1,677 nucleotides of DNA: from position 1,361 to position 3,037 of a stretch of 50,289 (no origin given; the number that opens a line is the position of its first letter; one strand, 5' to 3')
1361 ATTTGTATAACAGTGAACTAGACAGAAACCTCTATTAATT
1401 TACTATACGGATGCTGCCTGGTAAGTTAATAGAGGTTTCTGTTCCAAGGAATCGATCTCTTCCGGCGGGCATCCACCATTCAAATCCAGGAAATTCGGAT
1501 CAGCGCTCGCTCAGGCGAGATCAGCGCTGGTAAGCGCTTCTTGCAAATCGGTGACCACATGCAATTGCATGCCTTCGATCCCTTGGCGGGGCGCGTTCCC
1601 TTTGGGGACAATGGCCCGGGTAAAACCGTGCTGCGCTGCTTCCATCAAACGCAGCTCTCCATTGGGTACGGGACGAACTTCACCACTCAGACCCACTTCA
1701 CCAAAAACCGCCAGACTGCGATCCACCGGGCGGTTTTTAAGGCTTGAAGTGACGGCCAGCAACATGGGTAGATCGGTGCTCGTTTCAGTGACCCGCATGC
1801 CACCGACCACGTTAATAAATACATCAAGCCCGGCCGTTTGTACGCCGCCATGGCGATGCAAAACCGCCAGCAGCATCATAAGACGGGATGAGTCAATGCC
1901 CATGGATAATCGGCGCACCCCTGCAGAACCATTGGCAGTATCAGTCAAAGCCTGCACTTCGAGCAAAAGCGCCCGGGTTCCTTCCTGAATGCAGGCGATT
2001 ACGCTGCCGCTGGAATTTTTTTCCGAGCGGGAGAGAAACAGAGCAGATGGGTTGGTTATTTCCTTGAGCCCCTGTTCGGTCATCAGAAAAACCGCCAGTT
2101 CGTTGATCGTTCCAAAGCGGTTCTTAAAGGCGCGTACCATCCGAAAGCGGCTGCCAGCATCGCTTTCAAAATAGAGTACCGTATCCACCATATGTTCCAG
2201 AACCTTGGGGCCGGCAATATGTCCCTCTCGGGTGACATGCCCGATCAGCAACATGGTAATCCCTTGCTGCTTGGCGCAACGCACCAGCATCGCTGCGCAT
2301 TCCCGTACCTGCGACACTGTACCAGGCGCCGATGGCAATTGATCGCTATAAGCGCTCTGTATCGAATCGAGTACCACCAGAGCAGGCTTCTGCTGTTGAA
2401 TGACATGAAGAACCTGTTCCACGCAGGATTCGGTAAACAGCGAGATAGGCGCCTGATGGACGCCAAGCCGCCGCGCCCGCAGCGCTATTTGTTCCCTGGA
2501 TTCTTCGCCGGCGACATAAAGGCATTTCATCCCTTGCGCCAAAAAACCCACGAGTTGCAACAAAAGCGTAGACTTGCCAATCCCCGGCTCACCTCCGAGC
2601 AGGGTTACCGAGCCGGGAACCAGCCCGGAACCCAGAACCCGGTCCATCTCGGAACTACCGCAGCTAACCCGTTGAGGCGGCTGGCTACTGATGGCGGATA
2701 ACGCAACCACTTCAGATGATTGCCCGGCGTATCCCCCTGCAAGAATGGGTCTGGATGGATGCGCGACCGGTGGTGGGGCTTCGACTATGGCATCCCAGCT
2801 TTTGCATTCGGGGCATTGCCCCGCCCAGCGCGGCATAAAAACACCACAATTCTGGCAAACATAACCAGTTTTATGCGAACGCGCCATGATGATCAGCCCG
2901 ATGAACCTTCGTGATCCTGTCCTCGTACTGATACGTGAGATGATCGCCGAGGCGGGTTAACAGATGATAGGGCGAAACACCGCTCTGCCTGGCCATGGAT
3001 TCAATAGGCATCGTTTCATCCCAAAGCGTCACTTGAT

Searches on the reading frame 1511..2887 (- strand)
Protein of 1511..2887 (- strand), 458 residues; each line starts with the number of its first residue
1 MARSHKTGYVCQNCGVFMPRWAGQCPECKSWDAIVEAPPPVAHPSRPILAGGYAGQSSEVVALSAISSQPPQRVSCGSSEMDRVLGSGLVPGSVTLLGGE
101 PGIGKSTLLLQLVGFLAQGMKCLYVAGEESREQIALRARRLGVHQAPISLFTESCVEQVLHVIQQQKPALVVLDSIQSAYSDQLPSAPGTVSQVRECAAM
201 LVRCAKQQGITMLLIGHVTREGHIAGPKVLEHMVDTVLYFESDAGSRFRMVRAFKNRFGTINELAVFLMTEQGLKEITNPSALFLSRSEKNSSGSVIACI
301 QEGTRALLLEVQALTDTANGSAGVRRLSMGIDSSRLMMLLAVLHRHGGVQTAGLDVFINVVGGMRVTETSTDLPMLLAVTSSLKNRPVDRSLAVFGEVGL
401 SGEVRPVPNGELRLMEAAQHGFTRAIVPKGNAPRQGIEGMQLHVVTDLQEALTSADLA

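Call 4: search_protein_families(library=pfam, proteins=[window:1511-2887:-], max_evalue=0.01)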
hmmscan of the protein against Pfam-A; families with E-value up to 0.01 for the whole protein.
window:1511-2887:- (458 aa): 15 families
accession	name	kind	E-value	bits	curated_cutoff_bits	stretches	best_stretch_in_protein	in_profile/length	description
PF13481.12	AAA_25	-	4.5e-17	62.8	27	1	85-222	25-194/195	AAA domain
PF06745.19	ATPase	-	6.1e-16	58.9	26.6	2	76-144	3-73/231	KaiC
PF18073.7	Zn_ribbon_LapB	-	8.2e-11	41.8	25.7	1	9-36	1-28/28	Rubredoxin metal binding domain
PF13541.12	ChlI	-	2.2e-08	34.4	27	1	356-431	45-121/121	Subunit ChlI of Mg-chelatase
PF05362.19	Lon_C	-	4.6e-07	30.1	21.1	1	370-453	111-200/205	Lon protease (S16) C-terminal proteolytic domain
PF13401.12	AAA_22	-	1e-06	29.5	27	1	94-217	7-123/130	AAA domain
PF03796.21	DnaB_C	-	0.00017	21.5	27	1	74-138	2-67/255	DnaB-like helicase C terminal domain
PF00005.33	ABC_tran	-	0.00082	20.4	25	1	89-180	8-96/137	ABC transporter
PF00004.35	AAA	-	0.002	19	21.2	1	96-224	2-114/131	ATPase family associated with various cellular activities (AAA)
PF05729.18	NACHT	-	0.0028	18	26.7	0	94-181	2-95/167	NACHT domain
PF08423.17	Rad51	-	0.0038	17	22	0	73-112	7-46/244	Rad51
PF13173.12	AAA_14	-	0.006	17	27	0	95-179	5-74/129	AAA domain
PF13191.12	AAA_16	-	0.0061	17.5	32.6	0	93-179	25-144/167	AAA ATPase domain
PF00154.27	RecA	-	0.0088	16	27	0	60-176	19-139/262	recA bacterial DNA recombination protein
PF03266.21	NTPase_1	-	0.0095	16.2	23.9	0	96-125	3-33/168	NTPase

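Call 16: find_related_loci(query=window:1511-2887:-, collection=genome_contigs, flank=10000)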
Query window:1511-2887:- (458 aa) in genome_contigs; peptide patterns used: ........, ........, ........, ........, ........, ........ (x = any residue, [..] = any of these).
599 stretches matched a pattern (row limit reached: there are more); 440 encode a relative of the query (tblastn E <= 1e-3); the best 80 are kept; 80 distinct loci.
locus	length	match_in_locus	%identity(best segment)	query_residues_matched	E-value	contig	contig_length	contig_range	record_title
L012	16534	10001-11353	57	5-452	3e-165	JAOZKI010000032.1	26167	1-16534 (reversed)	MAG: Lysobacterales bacterium isolate GMC10_bin_10 NODE_732_length_26167_cov_7.483494, whole genome shotgun sequence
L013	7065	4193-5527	57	5-452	1e-164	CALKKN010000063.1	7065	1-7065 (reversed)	MAG: uncultured Xanthomonadales bacterium isolate N4_Bin_METABAT__41_1_1 genome assembly, contig: c_000003403241, whole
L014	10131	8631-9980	57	4-456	3e-164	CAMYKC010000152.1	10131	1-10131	MAG: uncultured Xanthomonadales bacterium isolate FCS_Gamma_101 genome assembly, contig: scaffold_7753, whole genome sho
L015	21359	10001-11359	57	1-452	1e-163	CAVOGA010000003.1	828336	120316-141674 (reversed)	MAG: uncultured Gammaproteobacteria bacterium isolate MFD09964.bin.1.275 genome assembly, contig: contig_17461, whole ge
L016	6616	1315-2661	54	5-452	6e-164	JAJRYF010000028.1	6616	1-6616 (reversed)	MAG: Gammaproteobacteria bacterium isolate Dive96_bin3.252 k141_1062066, whole genome shotgun sequence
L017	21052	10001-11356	55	1-455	7e-163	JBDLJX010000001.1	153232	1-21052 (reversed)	MAG: Pseudomonadota bacterium isolate MAG113 MAG113_1, whole genome shotgun sequence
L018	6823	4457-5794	56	4-452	3e-163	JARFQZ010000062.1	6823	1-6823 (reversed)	MAG: Lysobacterales bacterium isolate MAG_Ve_Sed_37 k141_1064143, whole genome shotgun sequence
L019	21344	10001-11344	53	6-452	3e-161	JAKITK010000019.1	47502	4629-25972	MAG: Lysobacterales bacterium isolate D96SM.bin.4 NODE_554_length_47502_cov_11.037910, whole genome shotgun sequence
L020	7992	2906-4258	57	5-452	2e-161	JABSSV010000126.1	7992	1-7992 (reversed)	MAG: Lysobacterales bacterium isolate DT_121 DT-Xanthomonadales-1_scaffold_126, whole genome shotgun sequence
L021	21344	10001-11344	53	6-452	3e-161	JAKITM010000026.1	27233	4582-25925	MAG: Lysobacterales bacterium isolate D96SM.bin.42 NODE_1366_length_27233_cov_5.964547, whole genome shotgun sequence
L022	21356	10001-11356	55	1-452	3e-161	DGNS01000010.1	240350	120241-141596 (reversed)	MAG TPA_asm: Thiotrichaceae bacterium UBA4486 UBA4486_contig_396, whole genome shotgun sequence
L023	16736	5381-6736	53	6-456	4e-160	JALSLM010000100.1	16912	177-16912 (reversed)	MAG: Thiotrichaceae bacterium isolate 355-202_metabat2_scaf2bin.023 355-202_scaffold_2358_c1, whole genome shotgun seque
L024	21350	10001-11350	54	1-453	4e-160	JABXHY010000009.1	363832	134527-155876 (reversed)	MAG: Gammaproteobacteria bacterium isolate HF-Dia21 c_000000027205, whole genome shotgun sequence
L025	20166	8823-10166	53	6-452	4e-160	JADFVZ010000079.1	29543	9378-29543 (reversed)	MAG: Proteobacteria bacterium isolate C1.bin.42 k83_2412515, whole genome shotgun sequence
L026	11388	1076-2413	54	4-452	2e-159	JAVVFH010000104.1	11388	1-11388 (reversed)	MAG: Lysobacterales bacterium isolate TamC13-42 NODE_104_length_11388_cov_3.643621, whole genome shotgun sequence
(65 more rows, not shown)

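Call 18: find_related_loci(query=window:1511-2887:-, collection=metagenome_contigs, flank=6000)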
Query window:1511-2887:- (458 aa) in metagenome_contigs; peptide patterns used: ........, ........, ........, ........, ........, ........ (x = any residue, [..] = any of these).
599 stretches matched a pattern (row limit reached: there are more); 280 encode a relative of the query (tblastn E <= 1e-3); the best 80 are kept; 80 distinct loci.
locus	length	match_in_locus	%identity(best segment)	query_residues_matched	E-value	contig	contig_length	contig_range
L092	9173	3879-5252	100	1-458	0e+0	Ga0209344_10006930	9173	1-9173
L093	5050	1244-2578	57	5-452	4e-169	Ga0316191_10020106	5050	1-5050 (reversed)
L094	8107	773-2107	57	5-452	6e-166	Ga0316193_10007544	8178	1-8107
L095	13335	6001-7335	57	5-452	4e-165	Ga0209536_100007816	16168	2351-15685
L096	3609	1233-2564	57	6-452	8e-170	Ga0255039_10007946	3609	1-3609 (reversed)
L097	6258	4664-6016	55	1-455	8e-164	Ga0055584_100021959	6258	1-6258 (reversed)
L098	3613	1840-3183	59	1-452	1e-169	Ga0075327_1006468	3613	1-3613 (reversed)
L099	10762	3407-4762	55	1-452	4e-162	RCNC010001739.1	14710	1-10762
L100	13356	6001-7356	55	1-452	2e-161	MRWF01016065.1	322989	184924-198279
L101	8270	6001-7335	56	5-452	1e-161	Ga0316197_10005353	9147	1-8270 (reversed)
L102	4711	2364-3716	57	1-455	5e-165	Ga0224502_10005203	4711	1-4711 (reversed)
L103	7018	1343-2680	56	4-452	8e-162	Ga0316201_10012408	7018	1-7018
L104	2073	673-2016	56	1-452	6e-174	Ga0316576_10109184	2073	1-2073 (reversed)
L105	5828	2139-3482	54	1-452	4e-162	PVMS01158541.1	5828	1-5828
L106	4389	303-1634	55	6-452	3e-164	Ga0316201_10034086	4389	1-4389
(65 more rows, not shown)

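Call 27: list_cluster_members(proteins=[P0001, window:1511-2887:-, window:143-910:-, window:1093-1338:-])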
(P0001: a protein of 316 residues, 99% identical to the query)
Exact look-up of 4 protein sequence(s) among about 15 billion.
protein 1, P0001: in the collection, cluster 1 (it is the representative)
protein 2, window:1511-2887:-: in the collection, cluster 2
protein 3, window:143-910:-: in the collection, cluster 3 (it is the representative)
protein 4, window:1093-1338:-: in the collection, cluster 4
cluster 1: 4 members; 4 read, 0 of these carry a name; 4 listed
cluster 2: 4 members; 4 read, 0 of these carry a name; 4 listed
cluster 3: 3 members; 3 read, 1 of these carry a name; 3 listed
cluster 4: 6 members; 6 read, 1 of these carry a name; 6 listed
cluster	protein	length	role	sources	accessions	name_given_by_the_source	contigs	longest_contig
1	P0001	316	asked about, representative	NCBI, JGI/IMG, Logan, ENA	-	-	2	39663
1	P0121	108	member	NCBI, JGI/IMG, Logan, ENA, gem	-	-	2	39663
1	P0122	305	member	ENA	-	-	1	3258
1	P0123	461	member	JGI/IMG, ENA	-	-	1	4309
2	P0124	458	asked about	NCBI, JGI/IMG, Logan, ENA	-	-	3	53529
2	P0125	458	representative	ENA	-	-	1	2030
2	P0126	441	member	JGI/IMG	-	-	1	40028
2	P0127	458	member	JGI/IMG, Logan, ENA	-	-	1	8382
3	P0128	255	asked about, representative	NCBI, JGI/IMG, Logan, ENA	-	-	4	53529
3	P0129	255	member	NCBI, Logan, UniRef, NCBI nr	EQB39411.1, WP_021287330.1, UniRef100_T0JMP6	hypothetical protein M947_05305 [Sulfurimonas hongkongensis] | Short-chain dehydrogenase n=1 Tax=Sulfurimonas hongkongensis TaxID=1172190 ... | SDR family oxidoreductase [Sulfurimonas hongkongensis]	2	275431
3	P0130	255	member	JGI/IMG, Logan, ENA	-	-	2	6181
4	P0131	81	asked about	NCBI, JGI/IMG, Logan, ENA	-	-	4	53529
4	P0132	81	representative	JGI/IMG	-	hypothetical protein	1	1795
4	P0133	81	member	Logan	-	-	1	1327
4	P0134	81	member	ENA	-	-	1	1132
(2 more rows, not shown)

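Call 28: find_encoding_contigs(protein=P0123, flank=10000, max_places=6)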
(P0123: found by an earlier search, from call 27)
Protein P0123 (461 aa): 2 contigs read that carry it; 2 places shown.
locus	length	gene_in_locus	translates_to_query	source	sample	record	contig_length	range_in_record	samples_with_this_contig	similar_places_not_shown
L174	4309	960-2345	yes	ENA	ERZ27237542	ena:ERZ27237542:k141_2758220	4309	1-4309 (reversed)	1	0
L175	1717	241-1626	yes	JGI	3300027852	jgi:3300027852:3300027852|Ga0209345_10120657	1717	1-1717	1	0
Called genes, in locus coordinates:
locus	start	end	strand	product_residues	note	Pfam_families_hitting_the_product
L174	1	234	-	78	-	?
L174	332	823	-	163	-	PF19371:DUF5946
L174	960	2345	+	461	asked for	PF13495:Phage_int_SAM_4, PF00589:Phage_integrase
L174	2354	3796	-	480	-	PF01943:Polysacc_synt, PF13440:Polysacc_synt_3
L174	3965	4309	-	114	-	?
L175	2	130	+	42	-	?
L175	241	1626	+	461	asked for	PF13495:Phage_int_SAM_4, PF00589:Phage_integrase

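Call 29: find_encoding_contigs(protein=P0129, flank=6000, max_places=4)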
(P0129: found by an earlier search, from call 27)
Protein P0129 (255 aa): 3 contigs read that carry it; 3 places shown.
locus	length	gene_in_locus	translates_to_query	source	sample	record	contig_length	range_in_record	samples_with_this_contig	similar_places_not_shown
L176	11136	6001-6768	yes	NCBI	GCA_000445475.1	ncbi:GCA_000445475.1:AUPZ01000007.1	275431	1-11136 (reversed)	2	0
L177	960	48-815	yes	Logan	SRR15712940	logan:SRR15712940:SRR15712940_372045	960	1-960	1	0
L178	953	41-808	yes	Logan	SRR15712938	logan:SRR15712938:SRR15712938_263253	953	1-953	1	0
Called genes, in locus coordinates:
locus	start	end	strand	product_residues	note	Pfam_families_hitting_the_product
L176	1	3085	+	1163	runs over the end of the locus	PF02574:S-methyl_trans, PF00809:Pterin_bind, PF02607:B12-binding_2, PF02310:B12-binding, PF02965:Met_synt_B12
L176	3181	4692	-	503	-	PF13541:ChlI, PF00158:Sigma54_activat (faint), PF00493:MCM (faint), PF01078:Mg_chelatase, PF07728:AAA_5, PF13335:Mg_chelatase_C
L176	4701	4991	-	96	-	PF00589:Phage_integrase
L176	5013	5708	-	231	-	PF13495:Phage_int_SAM_4, PF00589:Phage_integrase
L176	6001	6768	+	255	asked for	PF00106:adh_short, PF08659:KR, PF23441:SDR, PF13561:adh_short_C2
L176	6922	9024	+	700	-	PF13166:AAA_13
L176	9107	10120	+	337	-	-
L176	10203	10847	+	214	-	-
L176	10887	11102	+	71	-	PF14002:YniB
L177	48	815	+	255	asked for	PF00106:adh_short, PF08659:KR, PF23441:SDR, PF13561:adh_short_C2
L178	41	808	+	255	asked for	PF00106:adh_short, PF08659:KR, PF23441:SDR, PF13561:adh_short_C2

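Call 50: find_encoding_contigs(protein=window:1511-2887:-, flank=3000, max_places=10)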
Protein window:1511-2887:- (458 aa): 8 contigs read that carry it; 5 places shown.
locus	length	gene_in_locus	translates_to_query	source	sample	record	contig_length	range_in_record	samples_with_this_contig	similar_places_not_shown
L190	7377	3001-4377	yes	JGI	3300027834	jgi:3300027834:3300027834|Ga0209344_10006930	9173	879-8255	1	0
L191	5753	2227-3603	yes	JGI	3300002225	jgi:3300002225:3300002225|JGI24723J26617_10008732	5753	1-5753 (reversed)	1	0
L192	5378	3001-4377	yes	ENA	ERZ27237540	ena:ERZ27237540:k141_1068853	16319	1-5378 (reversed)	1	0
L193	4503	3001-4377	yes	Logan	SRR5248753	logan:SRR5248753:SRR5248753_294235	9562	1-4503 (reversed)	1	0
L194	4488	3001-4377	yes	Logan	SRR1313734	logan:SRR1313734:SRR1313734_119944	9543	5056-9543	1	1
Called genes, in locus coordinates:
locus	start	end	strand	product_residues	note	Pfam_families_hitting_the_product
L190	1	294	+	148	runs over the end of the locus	PF01281:Ribosomal_L9_N, PF03948:Ribosomal_L9_C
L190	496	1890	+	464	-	PF00772:DnaB, PF03796:DnaB_C, PF13481:AAA_25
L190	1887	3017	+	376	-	PF01168:Ala_racemase_N, PF00842:Ala_racemase_C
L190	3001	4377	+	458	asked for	PF18073:Zn_ribbon_LapB, PF13481:AAA_25, PF06745:ATPase, PF13401:AAA_22 (weak), PF13541:ChlI, PF05362:Lon_C (weak)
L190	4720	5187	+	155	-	PF13673:Acetyltransf_10, PF00583:Acetyltransf_1, PF13508:Acetyltransf_7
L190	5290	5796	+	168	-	PF11158:DUF2938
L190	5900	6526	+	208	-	PF04299:FMN_bind_2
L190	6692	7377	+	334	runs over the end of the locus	PF02353:CMAS (weak), PF05175:MTS, PF05401:NodS, PF13489:Methyltransf_23, PF13847:Methyltransf_31, PF08241:Methyltransf_11, PF08242:Methyltransf_12, PF13649:Methyltransf_25, +1 more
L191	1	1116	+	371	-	?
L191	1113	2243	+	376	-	-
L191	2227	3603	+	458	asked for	PF18073:Zn_ribbon_LapB, PF13481:AAA_25, PF06745:ATPase, PF13401:AAA_22 (weak), PF13541:ChlI, PF05362:Lon_C (weak)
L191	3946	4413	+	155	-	PF13673:Acetyltransf_10, PF00583:Acetyltransf_1, PF13508:Acetyltransf_7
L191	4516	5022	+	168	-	PF11158:DUF2938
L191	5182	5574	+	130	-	-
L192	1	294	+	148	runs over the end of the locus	PF01281:Ribosomal_L9_N, PF03948:Ribosomal_L9_C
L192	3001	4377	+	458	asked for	PF18073:Zn_ribbon_LapB, PF13481:AAA_25, PF06745:ATPase, PF13401:AAA_22 (weak), PF13541:ChlI, PF05362:Lon_C (weak)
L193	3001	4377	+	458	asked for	PF18073:Zn_ribbon_LapB, PF13481:AAA_25, PF06745:ATPase, PF13401:AAA_22 (weak), PF13541:ChlI, PF05362:Lon_C (weak)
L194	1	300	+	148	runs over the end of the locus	PF01281:Ribosomal_L9_N, PF03948:Ribosomal_L9_C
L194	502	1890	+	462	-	PF00772:DnaB, PF03796:DnaB_C, PF13481:AAA_25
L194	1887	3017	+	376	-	PF01168:Ala_racemase_N, PF00842:Ala_racemase_C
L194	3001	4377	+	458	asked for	PF18073:Zn_ribbon_LapB, PF13481:AAA_25, PF06745:ATPase, PF13401:AAA_22 (weak), PF13541:ChlI, PF05362:Lon_C (weak)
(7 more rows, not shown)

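Call 51: find_encoding_contigs(protein=P0121, flank=3000, max_places=10)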
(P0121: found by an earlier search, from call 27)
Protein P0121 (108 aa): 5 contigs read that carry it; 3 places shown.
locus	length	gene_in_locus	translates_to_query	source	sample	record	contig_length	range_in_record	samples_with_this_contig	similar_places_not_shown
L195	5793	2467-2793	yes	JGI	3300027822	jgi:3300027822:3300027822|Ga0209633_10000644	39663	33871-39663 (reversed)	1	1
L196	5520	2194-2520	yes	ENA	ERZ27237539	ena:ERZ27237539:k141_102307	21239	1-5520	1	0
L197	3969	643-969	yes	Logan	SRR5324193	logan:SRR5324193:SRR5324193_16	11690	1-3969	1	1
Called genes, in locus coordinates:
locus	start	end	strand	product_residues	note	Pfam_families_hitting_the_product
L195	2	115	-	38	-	?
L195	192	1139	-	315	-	-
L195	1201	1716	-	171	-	PF01541:GIY-YIG (faint)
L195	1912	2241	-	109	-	-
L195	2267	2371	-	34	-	-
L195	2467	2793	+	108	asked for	-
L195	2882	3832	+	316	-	PF13495:Phage_int_SAM_4, PF00589:Phage_integrase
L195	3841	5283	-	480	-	PF01943:Polysacc_synt, PF13440:Polysacc_synt_3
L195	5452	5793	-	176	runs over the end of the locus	PF00011:HSP20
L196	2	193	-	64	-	?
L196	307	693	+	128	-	-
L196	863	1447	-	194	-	-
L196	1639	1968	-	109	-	-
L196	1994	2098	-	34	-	-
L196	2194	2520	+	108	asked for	-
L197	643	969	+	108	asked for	-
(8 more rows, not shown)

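Call 64: search_protein_families(library=ncbifam, proteins=[P0123, L176:5013-5708:-, L176:4701-4991:-], max_evalue=0.00001)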
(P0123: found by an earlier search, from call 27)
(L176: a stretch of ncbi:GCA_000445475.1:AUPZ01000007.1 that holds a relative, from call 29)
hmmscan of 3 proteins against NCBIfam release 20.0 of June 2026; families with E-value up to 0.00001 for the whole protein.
P0123 (461 aa): 10 families
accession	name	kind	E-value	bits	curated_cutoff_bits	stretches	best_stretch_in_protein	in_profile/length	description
TIGR02249.1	integrase_gron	subfamily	2.3e-124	414.8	265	1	141-453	2-315/315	integron integrase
NF011946.0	PRK15417.1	equivalog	1e-93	314.2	435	1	138-456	14-333/337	integron integrase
NF040815.2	recomb_XerA_Arch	equivalog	1e-50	172.7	220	2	370-438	186-254/263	site-specific tyrosine recombinase/integron integrase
NF001399.0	PRK00283.1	subfamily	4.8e-45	154.1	279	1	176-440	47-285/300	tyrosine recombinase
TIGR02225.1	recomb_XerD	equivalog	4.8e-43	147.6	329.6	2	371-440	207-276/290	site-specific tyrosine recombinase XerD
TIGR02224.1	recomb_XerC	equivalog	5.3e-43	147.5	335.15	2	373-438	212-277/295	tyrosine recombinase XerC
NF002331.0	PRK01287.1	subfamily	1.1e-32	113.4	371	2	125-322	14-230/365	site-specific tyrosine recombinase XerC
NF003462.0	PRK05084.1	equivalog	7.2e-16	57.9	267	1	373-441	281-347/360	tyrosine recombinase XerS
NF007371.0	PRK09871.1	subfamily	7.8e-10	38.6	222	0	379-437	115-173/198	tyrosine-type DNA invertase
NF007370.0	PRK09870.1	subfamily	3e-08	33.5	221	0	382-437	123-178/200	tyrosine-type DNA invertase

L176:5013-5708:- (231 aa): 7 families
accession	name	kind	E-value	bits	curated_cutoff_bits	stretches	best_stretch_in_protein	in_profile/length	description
TIGR02249.1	integrase_gron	subfamily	8.9e-77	258.5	265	1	7-220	1-213/315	integron integrase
NF011946.0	PRK15417.1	equivalog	1.1e-48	166.1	435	1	6-215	15-223/337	integron integrase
NF040815.2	recomb_XerA_Arch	equivalog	5e-21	75.4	220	1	14-185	6-173/263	site-specific tyrosine recombinase/integron integrase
TIGR02225.1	recomb_XerD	equivalog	2e-14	53.6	329.6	1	19-180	12-180/290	site-specific tyrosine recombinase XerD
TIGR02224.1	recomb_XerC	equivalog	2.6e-14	53.3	335.15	1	18-182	11-186/295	tyrosine recombinase XerC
NF001399.0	PRK00283.1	subfamily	1.3e-11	44.3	279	1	38-176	40-186/300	tyrosine recombinase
NF002331.0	PRK01287.1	subfamily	9.3e-09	34.7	371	1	16-173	38-212/365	site-specific tyrosine recombinase XerC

L176:4701-4991:- (96 aa): 12 families
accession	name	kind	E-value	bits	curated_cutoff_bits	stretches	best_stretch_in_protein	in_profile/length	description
TIGR02249.1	integrase_gron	subfamily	6.1e-36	124.4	265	1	3-95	222-313/315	integron integrase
NF040815.2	recomb_XerA_Arch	equivalog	8.5e-26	91.1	220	1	11-87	184-260/263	site-specific tyrosine recombinase/integron integrase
NF011946.0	PRK15417.1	equivalog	4.6e-25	88.5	435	1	4-95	238-328/337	integron integrase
TIGR02225.1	recomb_XerD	equivalog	6e-25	88.2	329.6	1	13-85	206-278/290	site-specific tyrosine recombinase XerD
TIGR02224.1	recomb_XerC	equivalog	9e-24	84.4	335.15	1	14-84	210-280/295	tyrosine recombinase XerC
NF001399.0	PRK00283.1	subfamily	1.1e-23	83.9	279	1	12-86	213-288/300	tyrosine recombinase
NF002331.0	PRK01287.1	subfamily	3.2e-18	65.8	371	1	21-82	251-313/365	site-specific tyrosine recombinase XerC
NF003462.0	PRK05084.1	equivalog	2.4e-12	46.3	267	1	35-89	298-352/360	tyrosine recombinase XerS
NF007370.0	PRK09870.1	subfamily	2.3e-08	33.9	221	1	21-80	119-178/200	tyrosine-type DNA invertase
NF040693.1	recomb_GmtY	equivalog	5.2e-07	29.3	340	1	39-82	390-433/441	gamma-mobile-trio recombinase GmtY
NF007371.0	PRK09871.1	subfamily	1.1e-06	28.4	222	1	16-80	109-173/198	tyrosine-type DNA invertase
NF041502.1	integrase_1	equivalog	4.5e-06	25.7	350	1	22-86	301-365/484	site-specific integrase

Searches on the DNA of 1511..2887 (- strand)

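Call 49: search_with_rna_model(model_id=R1, sources=[L092, L002, L005, L007, L008, L010, L011, L172, L174, L175, L176], max_evalue=1)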
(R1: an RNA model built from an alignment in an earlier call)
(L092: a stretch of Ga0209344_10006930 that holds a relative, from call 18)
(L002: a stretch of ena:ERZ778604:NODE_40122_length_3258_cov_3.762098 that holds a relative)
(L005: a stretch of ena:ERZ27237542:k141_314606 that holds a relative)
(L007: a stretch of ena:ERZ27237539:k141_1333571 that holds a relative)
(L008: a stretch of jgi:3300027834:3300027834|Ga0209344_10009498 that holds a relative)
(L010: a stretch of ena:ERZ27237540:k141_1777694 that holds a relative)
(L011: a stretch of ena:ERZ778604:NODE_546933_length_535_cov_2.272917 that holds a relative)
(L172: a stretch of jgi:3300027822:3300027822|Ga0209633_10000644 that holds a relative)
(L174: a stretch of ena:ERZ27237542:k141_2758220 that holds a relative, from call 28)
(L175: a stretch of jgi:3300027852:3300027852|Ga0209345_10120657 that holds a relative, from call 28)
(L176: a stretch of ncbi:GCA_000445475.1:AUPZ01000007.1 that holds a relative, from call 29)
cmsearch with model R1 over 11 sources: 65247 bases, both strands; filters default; matches with E-value up to 1: 20.
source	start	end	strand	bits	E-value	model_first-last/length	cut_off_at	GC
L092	8631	8691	+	37.2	6.7e-07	1-79/79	no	0.59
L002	2144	2246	+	36.4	1.1e-06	1-79/79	no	0.47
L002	1652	1735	+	28.3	0.00011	1-79/79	no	0.45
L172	1850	1906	-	28.1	0.00013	1-79/79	no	0.58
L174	243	344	-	24.7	0.00092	1-79/79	no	0.44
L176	10115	10183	+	23.2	0.0022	1-79/79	no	0.39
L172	123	191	-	22.7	0.0029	1-79/79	no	0.52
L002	3042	3165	+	21.2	0.0068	1-79/79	no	0.53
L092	9071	9154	+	20.8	0.0087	1-79/79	no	0.48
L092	6060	6141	+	18.2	0.038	1-79/79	no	0.54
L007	10263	10403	+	18.1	0.04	1-79/79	no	0.5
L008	6873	7013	+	17.9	0.046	1-79/79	no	0.49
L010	892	1032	+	17.9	0.046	1-79/79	no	0.49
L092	7399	7476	+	17.7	0.052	1-79/79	no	0.55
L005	838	961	+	16.6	0.094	1-79/79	no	0.54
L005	1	42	+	16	0.13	47-79/79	5'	0.55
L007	11199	11322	+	15.6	0.17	1-79/79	no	0.55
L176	6771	6890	+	15.4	0.19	1-79/79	no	0.54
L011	356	496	+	15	0.24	1-79/79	no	0.49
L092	6669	6746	+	13.2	0.67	1-79/79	no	0.59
